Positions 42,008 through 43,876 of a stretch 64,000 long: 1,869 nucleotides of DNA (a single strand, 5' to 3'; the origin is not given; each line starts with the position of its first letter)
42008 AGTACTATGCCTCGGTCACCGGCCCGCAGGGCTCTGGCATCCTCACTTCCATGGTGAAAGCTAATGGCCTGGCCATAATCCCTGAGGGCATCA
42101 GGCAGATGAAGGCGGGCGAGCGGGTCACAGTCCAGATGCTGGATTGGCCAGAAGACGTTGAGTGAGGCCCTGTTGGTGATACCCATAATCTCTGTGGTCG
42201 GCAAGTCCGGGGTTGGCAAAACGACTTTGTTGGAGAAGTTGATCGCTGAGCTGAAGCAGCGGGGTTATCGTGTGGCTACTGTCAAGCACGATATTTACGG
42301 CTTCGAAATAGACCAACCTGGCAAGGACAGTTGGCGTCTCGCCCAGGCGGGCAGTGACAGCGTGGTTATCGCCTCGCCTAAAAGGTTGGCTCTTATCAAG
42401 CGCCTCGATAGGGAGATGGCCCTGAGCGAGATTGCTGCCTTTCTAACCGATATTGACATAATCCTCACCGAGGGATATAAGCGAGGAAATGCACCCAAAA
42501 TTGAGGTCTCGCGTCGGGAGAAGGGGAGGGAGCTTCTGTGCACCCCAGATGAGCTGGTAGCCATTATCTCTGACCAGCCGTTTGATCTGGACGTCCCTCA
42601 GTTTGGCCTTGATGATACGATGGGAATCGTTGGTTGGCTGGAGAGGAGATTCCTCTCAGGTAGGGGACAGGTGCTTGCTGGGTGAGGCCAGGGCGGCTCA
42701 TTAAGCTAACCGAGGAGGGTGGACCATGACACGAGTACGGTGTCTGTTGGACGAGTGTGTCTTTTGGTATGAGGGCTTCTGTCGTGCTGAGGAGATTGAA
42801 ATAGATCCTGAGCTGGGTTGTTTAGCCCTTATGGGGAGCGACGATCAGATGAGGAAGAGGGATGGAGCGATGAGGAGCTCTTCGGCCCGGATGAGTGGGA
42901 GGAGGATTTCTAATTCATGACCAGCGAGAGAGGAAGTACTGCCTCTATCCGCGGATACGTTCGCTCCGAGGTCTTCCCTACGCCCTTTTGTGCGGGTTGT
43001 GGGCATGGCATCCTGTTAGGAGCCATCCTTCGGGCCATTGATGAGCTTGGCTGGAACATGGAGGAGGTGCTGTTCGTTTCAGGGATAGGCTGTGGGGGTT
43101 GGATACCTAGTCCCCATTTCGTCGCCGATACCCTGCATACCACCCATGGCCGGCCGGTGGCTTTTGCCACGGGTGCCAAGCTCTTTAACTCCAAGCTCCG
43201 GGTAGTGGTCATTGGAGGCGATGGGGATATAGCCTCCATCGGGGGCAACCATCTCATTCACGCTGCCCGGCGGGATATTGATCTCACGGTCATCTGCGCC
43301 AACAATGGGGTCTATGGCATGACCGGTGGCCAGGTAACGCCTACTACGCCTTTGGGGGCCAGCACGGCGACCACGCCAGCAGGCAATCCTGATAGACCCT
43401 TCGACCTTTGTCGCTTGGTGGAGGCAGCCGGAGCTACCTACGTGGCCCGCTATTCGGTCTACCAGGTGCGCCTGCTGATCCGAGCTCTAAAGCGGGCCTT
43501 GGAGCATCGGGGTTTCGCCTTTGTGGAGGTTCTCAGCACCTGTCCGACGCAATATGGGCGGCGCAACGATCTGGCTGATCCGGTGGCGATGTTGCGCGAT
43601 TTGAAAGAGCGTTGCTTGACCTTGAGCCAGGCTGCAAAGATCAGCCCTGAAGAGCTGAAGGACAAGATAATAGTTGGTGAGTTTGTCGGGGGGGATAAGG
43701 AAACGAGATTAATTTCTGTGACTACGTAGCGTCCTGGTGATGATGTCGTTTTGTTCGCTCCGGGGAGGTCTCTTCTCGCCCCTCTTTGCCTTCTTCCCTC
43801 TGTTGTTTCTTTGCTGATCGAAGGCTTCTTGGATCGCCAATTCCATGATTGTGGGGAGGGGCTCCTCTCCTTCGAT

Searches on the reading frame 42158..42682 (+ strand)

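Call 69: search_protein_families(library=pfam, proteins=[window:42158-42682:+], max_evalue=0.00001)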
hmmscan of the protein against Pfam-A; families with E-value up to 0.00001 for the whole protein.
window:42158-42682:+ (175 aa): 5 families
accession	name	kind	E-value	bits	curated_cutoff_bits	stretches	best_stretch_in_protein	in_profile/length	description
PF03205.20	MobB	-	4e-46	156.6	26.6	1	10-139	1-133/133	Molybdopterin guanine dinucleotide synthesis protein B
PF01656.29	CbiA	-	3.9e-07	30.5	25.4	1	13-47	4-38/125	CobQ/CobB/MinD/ParA nucleotide binding domain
PF10609.15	ParA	-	1.5e-06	28.3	27.1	1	13-52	9-48/246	NUBPL iron-transfer P-loop NTPase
PF02492.25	cobW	-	3.8e-06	27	20.7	1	9-53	1-44/180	CobW/HypB/UreG, nucleotide-binding domain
PF13191.12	AAA_16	-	6.1e-06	27.3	32.6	1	9-104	25-103/167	AAA ATPase domain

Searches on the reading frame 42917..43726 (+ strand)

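Call 69: search_protein_families(library=pfam, proteins=[window:42917-43726:+], max_evalue=0.00001)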
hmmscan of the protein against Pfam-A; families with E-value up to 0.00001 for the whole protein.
window:42917-43726:+ (270 aa): 1 family
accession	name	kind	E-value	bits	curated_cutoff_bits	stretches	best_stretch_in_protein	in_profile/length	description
PF02775.26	TPP_enzyme_C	-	4e-35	121.3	21.9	1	65-205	18-151/151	Thiamine pyrophosphate enzyme, C-terminal TPP binding domain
